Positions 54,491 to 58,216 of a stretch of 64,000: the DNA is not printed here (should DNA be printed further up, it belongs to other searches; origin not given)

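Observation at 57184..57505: Degenerate CheY-receiver-like insert inside the giant HdrA-like protein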

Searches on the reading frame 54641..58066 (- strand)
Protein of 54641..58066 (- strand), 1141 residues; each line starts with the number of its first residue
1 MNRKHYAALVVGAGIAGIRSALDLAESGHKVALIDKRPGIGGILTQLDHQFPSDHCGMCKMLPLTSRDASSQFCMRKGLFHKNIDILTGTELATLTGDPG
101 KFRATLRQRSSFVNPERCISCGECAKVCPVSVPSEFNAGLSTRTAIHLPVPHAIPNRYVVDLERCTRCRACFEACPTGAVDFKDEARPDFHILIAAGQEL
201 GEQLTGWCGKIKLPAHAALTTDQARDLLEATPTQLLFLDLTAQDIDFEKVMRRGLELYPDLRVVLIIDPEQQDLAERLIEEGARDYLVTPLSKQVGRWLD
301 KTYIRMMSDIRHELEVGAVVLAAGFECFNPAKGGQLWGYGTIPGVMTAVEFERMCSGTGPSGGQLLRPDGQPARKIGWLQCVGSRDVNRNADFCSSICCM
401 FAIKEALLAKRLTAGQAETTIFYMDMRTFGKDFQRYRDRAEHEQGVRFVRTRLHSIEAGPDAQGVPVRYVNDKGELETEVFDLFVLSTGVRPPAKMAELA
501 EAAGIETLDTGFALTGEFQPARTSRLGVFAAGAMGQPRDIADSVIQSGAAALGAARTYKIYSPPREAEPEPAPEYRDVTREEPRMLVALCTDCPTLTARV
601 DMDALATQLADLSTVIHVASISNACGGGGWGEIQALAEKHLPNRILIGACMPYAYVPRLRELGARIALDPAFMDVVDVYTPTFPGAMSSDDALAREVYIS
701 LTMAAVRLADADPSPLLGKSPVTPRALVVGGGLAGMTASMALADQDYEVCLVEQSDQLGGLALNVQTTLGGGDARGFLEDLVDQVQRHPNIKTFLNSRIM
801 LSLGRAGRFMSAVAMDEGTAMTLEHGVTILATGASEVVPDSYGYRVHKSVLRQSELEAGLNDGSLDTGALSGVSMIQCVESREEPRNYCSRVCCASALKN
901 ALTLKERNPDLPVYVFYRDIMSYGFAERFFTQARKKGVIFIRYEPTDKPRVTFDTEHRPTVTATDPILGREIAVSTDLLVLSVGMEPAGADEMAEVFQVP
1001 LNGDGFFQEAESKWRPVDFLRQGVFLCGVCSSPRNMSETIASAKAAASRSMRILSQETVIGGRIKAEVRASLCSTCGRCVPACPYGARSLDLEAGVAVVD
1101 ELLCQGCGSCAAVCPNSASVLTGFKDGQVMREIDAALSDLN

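Call 3: search_protein_families(library=pfam, proteins=[window:54641-58066:-], max_evalue=10)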
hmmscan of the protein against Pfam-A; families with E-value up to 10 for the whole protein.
window:54641-58066:- (1141 aa): 39 families (the best 25 are shown)
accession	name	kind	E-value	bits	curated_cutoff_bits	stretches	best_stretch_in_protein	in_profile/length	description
PF07992.20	Pyr_redox_2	-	3.7e-24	86.1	26.1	3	726-844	3-119/291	Pyridine nucleotide-disulphide oxidoreductase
PF00037.32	Fer4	-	5.6e-22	77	21.1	4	158-180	1-23/24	4Fe-4S binding domain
PF13450.12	NAD_binding_8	-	5.6e-17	62.2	21.9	2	728-767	1-40/68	NAD(P)-binding Rossmann-like domain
PF12838.12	Fer4_7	-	1.4e-15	57.9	27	4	1073-1117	2-51/52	4Fe-4S dicluster domain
PF13187.11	Fer4_9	-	5.4e-15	55.6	27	2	117-179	1-51/52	4Fe-4S dicluster domain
PF13237.11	Fer4_10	-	5.6e-15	55.5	25.5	3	1070-1115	6-53/53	4Fe-4S dicluster domain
PF12831.13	FAD_oxidored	-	2.9e-14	53.6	27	2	727-787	3-70/416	FAD dependent oxidoreductase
PF12837.12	Fer4_6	-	9e-14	51.1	25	4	113-132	4-23/24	4Fe-4S binding domain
PF00890.30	FAD_binding_2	-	3.1e-12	46.9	20.4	2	726-764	2-37/414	FAD binding domain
PF01266.30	DAO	-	1e-11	45.4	27.9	2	9-41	3-35/353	FAD dependent oxidoreductase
PF12797.12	Fer4_2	-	1.3e-11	44.1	24.5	4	159-177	4-22/22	4Fe-4S binding domain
PF14697.11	Fer4_21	-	9e-11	42.2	35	2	1066-1116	1-53/59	4Fe-4S dicluster domain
PF13484.11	Fer4_16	-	4.3e-10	40.7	30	4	164-183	1-20/66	4Fe-4S double cluster binding domain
PF01134.28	GIDA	-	8.4e-10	38.7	22.1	2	727-785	3-59/391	Glucose inhibited division protein A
PF13534.11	Fer4_17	-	5.6e-09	36.9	22.2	4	1027-1086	5-59/61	4Fe-4S dicluster domain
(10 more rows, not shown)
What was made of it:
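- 57512..57739 (-): Inserted ferredoxin domain of HdrA module 1 (residues 110-185, two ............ motifs). It lies immediately N-terminal to the receiver insert. Pfam Fer4 hits at 113-132 and 158-180 (call 3).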
